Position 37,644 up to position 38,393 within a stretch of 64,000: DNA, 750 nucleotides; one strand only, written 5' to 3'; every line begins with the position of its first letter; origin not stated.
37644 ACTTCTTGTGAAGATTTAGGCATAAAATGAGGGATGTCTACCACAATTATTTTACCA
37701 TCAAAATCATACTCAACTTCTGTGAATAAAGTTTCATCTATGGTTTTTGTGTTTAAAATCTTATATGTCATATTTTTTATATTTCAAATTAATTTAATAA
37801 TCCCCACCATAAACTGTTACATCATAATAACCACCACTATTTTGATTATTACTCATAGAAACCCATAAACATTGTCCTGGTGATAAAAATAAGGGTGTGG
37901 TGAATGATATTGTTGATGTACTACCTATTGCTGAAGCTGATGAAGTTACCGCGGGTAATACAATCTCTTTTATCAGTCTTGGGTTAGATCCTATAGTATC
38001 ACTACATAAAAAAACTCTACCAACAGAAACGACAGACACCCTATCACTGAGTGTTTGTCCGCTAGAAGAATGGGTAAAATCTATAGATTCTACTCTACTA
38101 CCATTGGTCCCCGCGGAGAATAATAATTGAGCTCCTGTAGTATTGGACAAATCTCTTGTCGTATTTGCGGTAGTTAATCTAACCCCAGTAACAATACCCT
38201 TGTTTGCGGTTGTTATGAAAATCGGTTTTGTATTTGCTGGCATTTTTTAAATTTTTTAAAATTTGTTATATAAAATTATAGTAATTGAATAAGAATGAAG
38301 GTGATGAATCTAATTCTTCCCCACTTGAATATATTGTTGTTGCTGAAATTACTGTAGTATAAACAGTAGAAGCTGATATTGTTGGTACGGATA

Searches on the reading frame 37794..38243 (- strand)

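Call 27: search_protein_families(library=pfam, proteins=[window:37794-38243:-], max_evalue=0.01)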
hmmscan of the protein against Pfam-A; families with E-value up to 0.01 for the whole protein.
window:37794-38243:- (149 aa): 0 families

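Call 56: search_protein_families(library=phrogs, proteins=[window:37794-38243:-], max_evalue=0.1)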
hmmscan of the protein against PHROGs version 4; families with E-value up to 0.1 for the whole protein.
window:37794-38243:- (149 aa): 1 family
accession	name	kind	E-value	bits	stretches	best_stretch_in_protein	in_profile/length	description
phrog_27613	-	tail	0.055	12.8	1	13-110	544-637/779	tail protein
